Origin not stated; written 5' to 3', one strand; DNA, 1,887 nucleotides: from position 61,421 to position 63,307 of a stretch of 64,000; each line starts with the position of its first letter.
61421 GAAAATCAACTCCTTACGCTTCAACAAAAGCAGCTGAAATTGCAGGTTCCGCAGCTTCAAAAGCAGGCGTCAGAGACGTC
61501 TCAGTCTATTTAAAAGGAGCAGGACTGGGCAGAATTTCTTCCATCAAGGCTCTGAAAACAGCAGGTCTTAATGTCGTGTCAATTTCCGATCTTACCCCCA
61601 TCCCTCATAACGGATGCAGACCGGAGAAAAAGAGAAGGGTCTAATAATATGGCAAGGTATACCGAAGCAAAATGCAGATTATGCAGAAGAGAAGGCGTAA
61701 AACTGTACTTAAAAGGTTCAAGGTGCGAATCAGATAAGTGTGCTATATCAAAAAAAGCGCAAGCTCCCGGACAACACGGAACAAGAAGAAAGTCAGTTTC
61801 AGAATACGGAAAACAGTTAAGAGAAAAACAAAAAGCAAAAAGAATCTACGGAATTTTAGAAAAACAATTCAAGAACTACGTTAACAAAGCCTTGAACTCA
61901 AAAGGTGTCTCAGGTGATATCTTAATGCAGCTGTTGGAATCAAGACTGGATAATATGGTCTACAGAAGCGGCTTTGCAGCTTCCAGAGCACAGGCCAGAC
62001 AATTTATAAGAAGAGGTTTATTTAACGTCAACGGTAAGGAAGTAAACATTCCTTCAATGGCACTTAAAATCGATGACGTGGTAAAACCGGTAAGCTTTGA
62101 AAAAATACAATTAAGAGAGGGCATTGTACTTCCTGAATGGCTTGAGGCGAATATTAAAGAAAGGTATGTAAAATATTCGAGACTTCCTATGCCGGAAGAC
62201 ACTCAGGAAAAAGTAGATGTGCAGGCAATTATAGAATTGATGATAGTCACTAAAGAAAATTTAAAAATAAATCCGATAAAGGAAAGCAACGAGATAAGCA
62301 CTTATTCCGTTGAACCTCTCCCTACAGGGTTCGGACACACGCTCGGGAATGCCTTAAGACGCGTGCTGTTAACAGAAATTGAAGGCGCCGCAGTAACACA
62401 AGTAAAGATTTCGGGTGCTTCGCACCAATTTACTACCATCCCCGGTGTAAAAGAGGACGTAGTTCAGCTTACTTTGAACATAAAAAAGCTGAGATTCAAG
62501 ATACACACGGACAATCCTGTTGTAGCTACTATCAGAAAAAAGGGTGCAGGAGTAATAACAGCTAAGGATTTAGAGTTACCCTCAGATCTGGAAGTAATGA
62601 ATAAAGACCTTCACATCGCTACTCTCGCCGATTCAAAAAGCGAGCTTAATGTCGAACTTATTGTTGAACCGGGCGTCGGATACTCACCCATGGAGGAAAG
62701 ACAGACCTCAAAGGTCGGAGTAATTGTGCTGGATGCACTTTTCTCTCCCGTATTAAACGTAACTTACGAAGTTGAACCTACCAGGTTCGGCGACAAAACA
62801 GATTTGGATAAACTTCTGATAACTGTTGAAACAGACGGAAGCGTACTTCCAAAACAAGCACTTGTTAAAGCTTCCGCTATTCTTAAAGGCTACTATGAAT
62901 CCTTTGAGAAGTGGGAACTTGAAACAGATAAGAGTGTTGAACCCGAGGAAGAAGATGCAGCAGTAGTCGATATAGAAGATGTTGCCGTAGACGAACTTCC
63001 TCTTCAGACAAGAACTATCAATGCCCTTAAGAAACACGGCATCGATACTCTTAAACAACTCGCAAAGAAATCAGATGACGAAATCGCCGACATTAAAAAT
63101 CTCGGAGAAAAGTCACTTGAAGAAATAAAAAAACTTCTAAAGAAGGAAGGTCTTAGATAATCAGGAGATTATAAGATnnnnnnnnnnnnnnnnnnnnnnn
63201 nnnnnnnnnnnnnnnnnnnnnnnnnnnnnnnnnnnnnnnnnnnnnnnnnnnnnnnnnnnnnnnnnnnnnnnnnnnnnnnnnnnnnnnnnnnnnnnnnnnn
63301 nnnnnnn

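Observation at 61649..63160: rpsD and rpoA form one uninterrupted reading frame (apparent S4-RpoA fusion, 503 aa)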

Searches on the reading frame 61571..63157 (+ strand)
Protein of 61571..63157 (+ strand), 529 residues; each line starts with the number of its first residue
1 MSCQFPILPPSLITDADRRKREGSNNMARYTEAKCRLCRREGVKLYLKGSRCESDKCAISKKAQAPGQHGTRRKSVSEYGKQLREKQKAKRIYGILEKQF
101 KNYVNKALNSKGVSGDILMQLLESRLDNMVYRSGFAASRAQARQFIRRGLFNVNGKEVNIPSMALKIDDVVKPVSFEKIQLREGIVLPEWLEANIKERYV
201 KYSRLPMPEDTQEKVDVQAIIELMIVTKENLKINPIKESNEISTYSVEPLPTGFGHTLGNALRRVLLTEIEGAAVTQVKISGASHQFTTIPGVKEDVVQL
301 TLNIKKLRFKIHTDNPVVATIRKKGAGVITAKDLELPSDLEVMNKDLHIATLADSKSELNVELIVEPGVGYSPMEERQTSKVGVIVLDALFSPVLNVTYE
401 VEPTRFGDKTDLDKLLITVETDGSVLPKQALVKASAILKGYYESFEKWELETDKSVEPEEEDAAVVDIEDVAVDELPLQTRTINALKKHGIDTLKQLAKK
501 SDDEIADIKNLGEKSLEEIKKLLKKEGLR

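Call 3: search_protein_families(library=pfam, proteins=[window:61649-63157:+])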
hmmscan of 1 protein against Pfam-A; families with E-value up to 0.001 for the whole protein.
window:61649-63157:+ (503 aa): 7 families
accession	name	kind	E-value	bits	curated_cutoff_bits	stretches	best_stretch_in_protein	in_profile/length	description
PF00163.24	Ribosomal_S4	-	1.9e-31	109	23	1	3-97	1-95/95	Ribosomal protein S4/S9 N-terminal domain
PF01000.31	RNA_pol_A_bac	-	5.5e-29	101.2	33.9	1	252-366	1-119/119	RNA polymerase Rpb3/RpoA insert domain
PF01193.29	RNA_pol_L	-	2.3e-20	72.5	24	1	222-413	1-71/74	RNA polymerase Rpb3/Rpb11 dimerisation domain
PF03118.21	RNA_pol_A_CTD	-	3.5e-17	62.3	23.8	1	439-498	7-66/67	Bacterial RNA polymerase, alpha chain C terminal domain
PF01479.30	S4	-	5.2e-14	52.1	22.8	1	99-145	2-48/48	S4 domain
PF14520.12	HHH_5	-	5.4e-05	24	27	1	456-498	14-56/57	Helix-hairpin-helix domain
PF13656.11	RNA_pol_L_2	-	5.5e-05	23.2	27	0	387-421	40-74/75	RNA polymerase Rpb3/Rpb11 dimerisation domain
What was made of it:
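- On Bacterial ribosomal protein uS4 (rpsD; TIGR01017 / NF003717): PF01479 on residues 99-145, E=5.2e-14 (call 3).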

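Call 4: search_protein_families(library=ncbifam, proteins=[window:61649-63157:+])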
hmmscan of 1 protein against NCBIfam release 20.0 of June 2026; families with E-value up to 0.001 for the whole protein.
window:61649-63157:+ (503 aa): 16 families
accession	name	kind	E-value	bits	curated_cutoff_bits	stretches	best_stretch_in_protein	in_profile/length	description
NF003519.0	PRK05182.2-5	equivalog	1.1e-99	333.5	277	1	202-502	7-312/320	DNA-directed RNA polymerase subunit alpha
TIGR02027.1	rpoA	equivalog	1.8e-91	306.4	227.8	1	218-502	3-293/298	DNA-directed RNA polymerase subunit alpha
NF003513.0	PRK05182.1-2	equivalog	1e-87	294.2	302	1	201-502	11-313/338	DNA-directed RNA polymerase subunit alpha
NF003514.0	PRK05182.1-4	equivalog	1.1e-81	274.1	434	1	203-502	7-306/338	DNA-directed RNA polymerase subunit alpha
NF003515.0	PRK05182.2-1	equivalog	5.3e-81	272.3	406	1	201-502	5-308/314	DNA-directed RNA polymerase subunit alpha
NF003516.0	PRK05182.2-2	equivalog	4.7e-77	259.2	353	1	209-498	13-300/315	DNA-directed RNA polymerase subunit alpha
NF003517.0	PRK05182.2-3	equivalog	2.6e-72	243.7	356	1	202-502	11-316/344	DNA-directed RNA polymerase subunit alpha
NF003518.0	PRK05182.2-4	equivalog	5.4e-64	216.3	523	1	203-502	5-306/312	DNA-directed RNA polymerase subunit alpha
NF003717.0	PRK05327.1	equivalog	2.1e-61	207.3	116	1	1-197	1-199/202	30S ribosomal protein S4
TIGR01017.1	rpsD_bact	equivalog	5.3e-51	173.2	177.2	1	3-197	1-197/200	30S ribosomal protein S4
NF003139.0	PRK04051.1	equivalog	1.8e-10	41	138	1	93-143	98-148/179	30S ribosomal protein S4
TIGR01018.1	uS4_arch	equivalog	7.6e-09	35.7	82.25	1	94-143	100-149/162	30S ribosomal protein S4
NF005841.0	PRK07758.1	equivalog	4.8e-06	26.8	115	1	456-502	46-92/95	hypothetical protein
TIGR00478.1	tly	subfamily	0.00017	21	185.8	1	99-151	1-53/228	TlyA family rRNA (cytidine-2'-O)-methyltransferase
NF001988.0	PRK00783.1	equivalog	0.00022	21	153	0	385-421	223-259/266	DNA-directed RNA polymerase subunit D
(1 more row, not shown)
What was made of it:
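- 61649..62236 (+): rpsD (uS4) codons 1-196, identical to the intact 200-aa S4 of sibling assemblies. Pfam PF00163 and PF01479; NCBIfam NF003717 positions 1-199 of 202 (calls 3, 4).
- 62240..63160 (+): rpoA, complete 306-aa RNA polymerase alpha subunit with stop TAA. In this record it lacks its own SD. TIGR02027 and NF003519 (call 4).
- On Bacterial ribosomal protein uS4 (rpsD; TIGR01017 / NF003717): The match ends at model position 199 of 202 (NF003717) and 197 of 200 (TIGR01017; 173.2 bits, below the cut-off of 177.2) (call 4).
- On Bacterial RNA polymerase alpha subunit (rpoA; TIGR02027): PF01193, PF01000 and PF03118 are all present (calls 3, 4).
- Checked: A complete RpoA follows from residue about 198 (calls 3, 4).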

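Call 5: find_encoding_contigs(protein=window:61649-63157:+, flank=10000)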
Protein window:61649-63157:+ (503 aa): no gene with exactly this product is on record in the collection.

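Call 6: find_homologous_proteins(query=window:61649-63157:+, max_evalue=1e-20)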
Query window:61649-63157:+ (503 aa): 7905 proteins with E <= 1e-20 among 8000 candidates; the best 120 are listed.
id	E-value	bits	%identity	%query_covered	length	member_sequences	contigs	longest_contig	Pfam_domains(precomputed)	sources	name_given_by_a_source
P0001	7.8e-182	623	95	61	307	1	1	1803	PF01000.32,PF14520.13,PF03118.22,PF01193.30,PF13656.12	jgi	-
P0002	9.4e-182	623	95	61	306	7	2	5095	PF01000.32,PF14520.13,PF03118.22,PF01193.30,PF13656.12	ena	-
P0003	1.1e-181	623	95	61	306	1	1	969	PF01000.32,PF14520.13,PF03118.22,PF01193.30,PF13656.12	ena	-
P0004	1.5e-181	622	95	61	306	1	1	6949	PF01000.32,PF14520.13,PF03118.22,PF01193.30,PF13656.12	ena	-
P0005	2.0e-181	622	95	61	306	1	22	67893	PF01000.32,PF14520.13,PF03118.22,PF01193.30,PF13656.12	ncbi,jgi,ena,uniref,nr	ncbi:MAG: DNA-directed RNA polymerase subunit alpha [candidate division WWE3 bacterium GW2011_GWE1_4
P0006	2.9e-181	621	95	61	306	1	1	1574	PF01000.32,PF14520.13,PF03118.22,PF01193.30,PF13656.12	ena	-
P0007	3.3e-181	621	94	61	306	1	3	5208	PF01000.32,PF14520.13,PF03118.22,PF01193.30,PF13656.12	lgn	-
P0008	2.7e-180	618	95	61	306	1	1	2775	PF01000.32,PF03118.22,PF01193.30,PF13656.12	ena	-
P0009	4.5e-180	618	94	61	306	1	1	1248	PF01000.32,PF14520.13,PF03118.22,PF01193.30,PF13656.12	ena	-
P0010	4.1e-179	614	93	61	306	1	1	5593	PF01000.32,PF03118.22,PF01193.30,PF13656.12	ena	-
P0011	1.0e-178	613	93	61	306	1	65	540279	PF01000.32,PF03118.22,PF01193.30,PF13656.12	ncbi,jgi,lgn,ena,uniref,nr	ncbi:DNA-directed RNA polymerase subunit alpha [candidate division WWE3 bacterium RIFOXYC2_FULL_42_1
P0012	1.4e-178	613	93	61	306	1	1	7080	PF01000.32,PF03118.22,PF01193.30,PF13656.12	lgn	-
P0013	2.3e-178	612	92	61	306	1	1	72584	PF01000.32,PF03118.22,PF01193.30,PF13656.12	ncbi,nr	ncbi:DNA-directed RNA polymerase subunit alpha [candidate division WWE3 bacterium RIFOXYD2_FULL_43_1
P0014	3.4e-178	611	92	61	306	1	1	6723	PF01000.32,PF03118.22,PF01193.30,PF13656.12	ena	-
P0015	2.4e-177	609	92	61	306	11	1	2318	PF01000.32,PF14520.13,PF03118.22,PF01193.30,PF13656.12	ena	-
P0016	1.6e-176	606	92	61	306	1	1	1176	PF01000.32,PF14520.13,PF03118.22,PF01193.30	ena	-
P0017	2.4e-175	602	92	61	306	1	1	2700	PF01000.32,PF03118.22,PF01193.30,PF13656.12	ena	-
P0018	1.7e-164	566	83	61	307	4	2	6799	PF01000.32,PF14520.13,PF03118.22,PF01193.30,PF13656.12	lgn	-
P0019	9.4e-162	557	83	61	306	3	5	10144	PF01000.32,PF14520.13,PF03118.22,PF01193.30,PF13656.12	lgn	-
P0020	7.3e-155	534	80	61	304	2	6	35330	PF01000.32,PF03118.22,PF01193.30,PF13656.12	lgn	-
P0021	8.6e-148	511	77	61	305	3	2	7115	PF01000.32,PF03118.22,PF01193.30,PF13656.12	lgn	-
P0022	7.6e-142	491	74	61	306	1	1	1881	PF01000.32,PF03118.22,PF01193.30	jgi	jgi:DNA-directed RNA polymerase subunit alpha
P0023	2.6e-139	483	73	61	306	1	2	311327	PF01000.32,PF03118.22,PF01193.30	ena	-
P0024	3.1e-139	483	73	61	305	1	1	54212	PF01000.32,PF03118.22,PF01193.30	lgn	-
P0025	6.0e-136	472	70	61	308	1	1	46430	PF01000.32,PF03118.22,PF01193.30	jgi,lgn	jgi:DNA-directed RNA polymerase subunit alpha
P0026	2.3e-135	470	69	61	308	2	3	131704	PF01000.32,PF03118.22,PF01193.30,PF13656.12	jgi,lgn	jgi:DNA-directed RNA polymerase subunit alpha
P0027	1.6e-133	464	71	61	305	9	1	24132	PF01000.32,PF14520.13,PF03118.22,PF01193.30,PF13656.12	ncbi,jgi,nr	ncbi:DNA-directed RNA polymerase subunit alpha [Patescibacteria group bacterium]|nr:DNA-directed RNA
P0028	2.2e-133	464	70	61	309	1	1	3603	PF01000.32,PF03118.22,PF01193.30,PF13656.12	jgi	jgi:DNA-directed RNA polymerase subunit alpha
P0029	3.0e-133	463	69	61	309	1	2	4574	PF01000.32,PF03118.22,PF01193.30,PF13656.12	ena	-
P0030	7.7e-133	462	69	61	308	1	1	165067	PF01000.32,PF03118.22,PF01193.30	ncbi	-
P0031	9.5e-133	462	68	61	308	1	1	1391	PF01000.32,PF03118.22,PF01193.30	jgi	jgi:DNA-directed RNA polymerase subunit alpha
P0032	9.8e-133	461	68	61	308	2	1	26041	PF01000.32,PF03118.22,PF01193.30,PF13656.12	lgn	-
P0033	1.4e-132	461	70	61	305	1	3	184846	PF01000.32,PF03118.22,PF01193.30,PF13656.12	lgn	-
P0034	1.6e-132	461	69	61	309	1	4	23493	PF01000.32,PF03118.22,PF01193.30,PF13656.12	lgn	-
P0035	1.9e-132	460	69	61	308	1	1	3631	PF01000.32,PF14520.13,PF03118.22,PF01193.30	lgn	-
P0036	2.3e-132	460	70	61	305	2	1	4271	PF01000.32,PF03118.22,PF01193.30,PF13656.12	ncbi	ncbi:DNA-directed RNA polymerase subunit alpha [Patescibacteria group bacterium]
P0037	2.6e-132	460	71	61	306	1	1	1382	PF01000.32,PF03118.22,PF01193.30,PF13656.12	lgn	-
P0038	4.1e-132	459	68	61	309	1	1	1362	PF01000.32,PF03118.22,PF01193.30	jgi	jgi:DNA-directed RNA polymerase subunit alpha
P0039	1.2e-131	458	70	61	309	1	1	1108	PF01000.32,PF03118.22,PF01193.30,PF13656.12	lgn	-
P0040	1.6e-131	457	67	61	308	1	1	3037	PF01000.32,PF03118.22,PF01193.30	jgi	jgi:DNA-directed RNA polymerase subunit alpha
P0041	8.1e-131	455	67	61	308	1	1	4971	PF01000.32,PF14520.13,PF03118.22,PF01193.30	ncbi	-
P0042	2.3e-130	454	68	61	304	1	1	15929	PF01000.32,PF14520.13,PF03118.22,PF01193.30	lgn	-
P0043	4.8e-130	453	69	61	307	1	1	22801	PF01000.32,PF03118.22,PF01193.30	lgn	-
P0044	6.3e-130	452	69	61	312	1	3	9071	PF01000.32,PF03118.22,PF01193.30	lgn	-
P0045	1.2e-129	451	67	61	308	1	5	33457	PF01000.32,PF03118.22,PF01193.30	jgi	jgi:DNA-directed RNA polymerase subunit alpha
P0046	2.2e-129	450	65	61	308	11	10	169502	PF01000.32,PF03118.22,PF01193.30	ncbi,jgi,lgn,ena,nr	ncbi:MAG TPA: DNA-directed RNA polymerase subunit alpha [bacterium]|nr:DNA-directed RNA polymerase s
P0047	3.9e-129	450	69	61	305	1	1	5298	PF01000.32,PF03118.22,PF01193.30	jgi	jgi:DNA-directed RNA polymerase subunit alpha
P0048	6.7e-129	449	68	61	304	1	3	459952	PF01000.32,PF03118.22,PF01193.30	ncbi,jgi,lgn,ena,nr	ncbi:MAG: DNA-directed RNA polymerase subunit alpha [Patescibacteria group bacterium]|nr:DNA-directe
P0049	2.4e-128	447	68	61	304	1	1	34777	PF01000.32,PF03118.22,PF01193.30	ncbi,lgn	-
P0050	6.6e-128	446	67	61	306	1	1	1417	PF01000.32,PF03118.22,PF01193.30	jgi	jgi:DNA-directed RNA polymerase subunit alpha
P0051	8.4e-128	445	67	61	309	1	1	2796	PF01000.32,PF03118.22,PF01193.30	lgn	-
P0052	9.4e-128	445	68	61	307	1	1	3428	PF01000.32,PF14520.13,PF03118.22,PF01193.30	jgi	jgi:DNA-directed RNA polymerase subunit alpha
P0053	9.7e-128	445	68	61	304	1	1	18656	PF01000.32,PF03118.22,PF01193.30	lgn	-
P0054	1.3e-127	445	67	61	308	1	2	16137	PF01000.32,PF03118.22,PF01193.30,PF13656.12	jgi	jgi:DNA-directed RNA polymerase subunit alpha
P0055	1.6e-127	444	67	61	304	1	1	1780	PF01000.32,PF03118.22,PF01193.30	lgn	-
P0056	1.7e-127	444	66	61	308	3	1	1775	PF01000.32,PF03118.22,PF01193.30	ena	-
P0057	1.9e-127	444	67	61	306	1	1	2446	PF01000.32,PF03118.22,PF01193.30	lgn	-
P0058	3.0e-127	443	68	61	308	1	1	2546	PF01000.32,PF03118.22,PF01193.30,PF13656.12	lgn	-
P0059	1.1e-126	441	67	61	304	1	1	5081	PF01000.32,PF03118.22,PF01193.30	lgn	-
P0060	1.5e-126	441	67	61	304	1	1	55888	PF01000.32,PF03118.22,PF01193.30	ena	-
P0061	1.7e-126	441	67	61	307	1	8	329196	PF01000.32,PF03118.22,PF01193.30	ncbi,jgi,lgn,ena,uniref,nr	ncbi:DNA-directed RNA polymerase subunit alpha [candidate division WWE3 bacterium]|uniref:DNA-direct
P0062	2.4e-126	440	66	61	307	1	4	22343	PF01000.32,PF03118.22,PF01193.30,PF13656.12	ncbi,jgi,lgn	-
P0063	2.4e-126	440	67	61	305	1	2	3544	PF01000.32,PF03118.22,PF01193.30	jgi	jgi:DNA-directed RNA polymerase subunit alpha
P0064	2.8e-126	440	67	61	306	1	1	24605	PF01000.32,PF03118.22,PF01193.30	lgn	-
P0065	3.9e-126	440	66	61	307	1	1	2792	PF01000.32,PF03118.22,PF01193.30,PF13656.12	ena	-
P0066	1.6e-125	438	67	61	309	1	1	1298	PF01000.32,PF03118.22,PF01193.30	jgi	jgi:DNA-directed RNA polymerase subunit alpha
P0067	1.8e-125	438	67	61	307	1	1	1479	PF01000.32,PF03118.22,PF01193.30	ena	-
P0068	2.5e-125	437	65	61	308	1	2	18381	PF01000.32,PF03118.22,PF01193.30,PF13656.12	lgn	-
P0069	2.8e-125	437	65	61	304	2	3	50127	PF01000.32,PF03118.22,PF01193.30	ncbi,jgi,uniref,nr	ncbi:DNA-directed RNA polymerase subunit alpha [candidate division WWE3 bacterium]|jgi:DNA-directed 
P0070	7.2e-125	436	65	61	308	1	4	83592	PF01000.32,PF03118.22,PF01193.30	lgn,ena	-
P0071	8.4e-125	435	66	61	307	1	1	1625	PF01000.32,PF03118.22,PF01193.30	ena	-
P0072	8.7e-125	435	66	61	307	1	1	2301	PF01000.32,PF03118.22,PF01193.30,PF13656.12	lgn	-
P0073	1.4e-124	435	65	61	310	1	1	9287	PF01000.32,PF14520.13,PF03118.22,PF01193.30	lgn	-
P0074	1.9e-124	434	65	61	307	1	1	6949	PF01000.32,PF03118.22,PF01193.30,PF13656.12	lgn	-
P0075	3.1e-124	433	66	61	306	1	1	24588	PF01000.32,PF03118.22,PF01193.30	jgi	jgi:DNA-directed RNA polymerase subunit alpha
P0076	3.8e-124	433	65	61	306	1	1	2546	PF01000.32,PF03118.22,PF01193.30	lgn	-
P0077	5.2e-124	433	67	61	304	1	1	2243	PF01000.32,PF03118.22,PF01193.30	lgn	-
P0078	6.1e-124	432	66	61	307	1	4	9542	PF01000.32,PF03118.22,PF01193.30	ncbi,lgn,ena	-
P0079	6.4e-124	432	66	61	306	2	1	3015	PF01000.32,PF03118.22,PF01193.30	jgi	-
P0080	8.7e-124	432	65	61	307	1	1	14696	PF01000.32,PF14520.13,PF03118.22,PF01193.30,PF13656.12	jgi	jgi:DNA-directed RNA polymerase subunit alpha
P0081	1.1e-123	432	66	61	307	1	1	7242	PF01000.32,PF14520.13,PF03118.22,PF01193.30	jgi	jgi:DNA-directed RNA polymerase subunit alpha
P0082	1.8e-123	431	65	61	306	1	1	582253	PF01000.32,PF03118.22,PF01193.30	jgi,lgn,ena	-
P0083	2.0e-123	431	65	61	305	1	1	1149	PF01000.32,PF03118.22,PF01193.30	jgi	jgi:DNA-directed RNA polymerase subunit alpha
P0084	2.1e-123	431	65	61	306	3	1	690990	PF01000.32,PF03118.22,PF01193.30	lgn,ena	-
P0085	2.8e-123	430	67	60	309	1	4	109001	PF01000.32,PF03118.22,PF01193.30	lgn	-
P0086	3.0e-123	430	66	61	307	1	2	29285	PF01000.32,PF03118.22,PF01193.30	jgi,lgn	-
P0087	3.9e-123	430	67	61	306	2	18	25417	PF01000.32,PF14520.13,PF03118.22,PF01193.30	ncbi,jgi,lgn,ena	-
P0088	5.0e-123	429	65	61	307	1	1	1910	PF01000.32,PF03118.22,PF01193.30,PF13656.12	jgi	jgi:DNA-directed RNA polymerase subunit alpha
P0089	1.0e-122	428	65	61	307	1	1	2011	PF01000.32,PF14520.13,PF03118.22,PF01193.30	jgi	jgi:DNA-directed RNA polymerase subunit alpha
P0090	1.0e-122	428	67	61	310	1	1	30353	PF01000.32,PF03118.22,PF01193.30,PF13656.12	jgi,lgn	jgi:DNA-directed RNA polymerase subunit alpha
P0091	1.8e-122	428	66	61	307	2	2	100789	PF01000.32,PF03118.22,PF01193.30,PF13656.12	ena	-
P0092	1.9e-122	428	65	61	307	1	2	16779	PF01000.32,PF03118.22,PF01193.30,PF13656.12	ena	-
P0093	2.8e-122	427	65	61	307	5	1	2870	PF01000.32,PF03118.22,PF01193.30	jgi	jgi:DNA-directed RNA polymerase subunit alpha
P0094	2.8e-122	427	64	61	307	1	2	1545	PF01000.32,PF03118.22,PF01193.30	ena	-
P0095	4.0e-122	426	64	61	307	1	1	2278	PF01000.32,PF03118.22,PF01193.30,PF13656.12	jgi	-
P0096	6.8e-122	426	64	61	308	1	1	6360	PF01000.32,PF14520.13,PF03118.22,PF01193.30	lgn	-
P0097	8.4e-122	425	65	61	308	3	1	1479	PF01000.32,PF03118.22,PF01193.30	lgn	-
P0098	9.8e-122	425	67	61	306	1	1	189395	PF01000.32,PF03118.22,PF01193.30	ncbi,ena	-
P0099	1.0e-121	425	65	61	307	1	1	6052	PF01000.32,PF03118.22,PF01193.30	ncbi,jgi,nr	ncbi:DNA-directed RNA polymerase subunit alpha [Patescibacteria group bacterium]|nr:DNA-directed RNA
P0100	1.5e-121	425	65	61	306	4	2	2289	PF01000.32,PF03118.22,PF01193.30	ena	-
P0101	3.7e-121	423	67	61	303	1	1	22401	PF01000.32,PF03118.22,PF01193.30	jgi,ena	-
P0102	5.6e-121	423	67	61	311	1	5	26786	PF01000.32,PF03118.22,PF01193.30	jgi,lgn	-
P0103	7.1e-121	422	63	61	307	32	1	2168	PF01000.32,PF03118.22,PF01193.30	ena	-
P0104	7.2e-121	422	63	61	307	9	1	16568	PF01000.32,PF03118.22,PF01193.30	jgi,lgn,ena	jgi:DNA-directed RNA polymerase subunit alpha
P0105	9.1e-121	422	63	61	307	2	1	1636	PF01000.32,PF03118.22,PF01193.30,PF13656.12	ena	-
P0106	1.0e-120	422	66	61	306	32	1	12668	PF01000.32,PF03118.22,PF01193.30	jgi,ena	-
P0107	1.0e-120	422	63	61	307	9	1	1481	PF01000.32,PF03118.22,PF01193.30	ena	-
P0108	3.0e-120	420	65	61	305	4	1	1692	PF01000.32,PF03118.22,PF01193.30,PF13656.12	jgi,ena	-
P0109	4.1e-120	420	63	61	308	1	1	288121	PF01000.32,PF03118.22,PF01193.30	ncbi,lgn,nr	ncbi:DNA-directed RNA polymerase subunit alpha [Patescibacteria group bacterium]|nr:DNA-directed RNA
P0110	8.0e-120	419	63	61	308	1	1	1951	PF01000.32,PF14520.13,PF03118.22,PF01193.30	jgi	jgi:DNA-directed RNA polymerase subunit alpha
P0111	8.1e-120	419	64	61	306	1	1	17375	PF01000.32,PF03118.22,PF01193.30,PF13656.12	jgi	jgi:DNA-directed RNA polymerase subunit alpha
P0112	8.8e-120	419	65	61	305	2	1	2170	PF01000.32,PF03118.22,PF01193.30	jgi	jgi:DNA-directed RNA polymerase subunit alpha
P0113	1.5e-119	418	65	60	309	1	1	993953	PF01000.32,PF03118.22,PF01193.30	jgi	jgi:DNA-directed RNA polymerase subunit alpha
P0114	1.9e-119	418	65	61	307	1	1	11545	PF01000.32,PF03118.22,PF01193.30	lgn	-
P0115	2.3e-119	417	63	61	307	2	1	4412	PF01000.32,PF03118.22,PF01193.30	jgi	jgi:DNA-directed RNA polymerase subunit alpha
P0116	6.5e-119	416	65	61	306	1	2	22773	PF01000.32,PF03118.22,PF01193.30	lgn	-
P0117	7.1e-119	416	63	61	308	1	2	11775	PF01000.32,PF03118.22,PF01193.30,PF13656.12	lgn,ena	-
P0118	7.2e-119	416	63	58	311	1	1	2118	PF01000.32,PF03118.22,PF01193.30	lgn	-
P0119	8.3e-119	416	63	61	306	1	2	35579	PF01000.32,PF03118.22,PF01193.30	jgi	jgi:DNA-directed RNA polymerase subunit alpha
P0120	3.6e-118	413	64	61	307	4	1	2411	PF01000.32,PF03118.22,PF01193.30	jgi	-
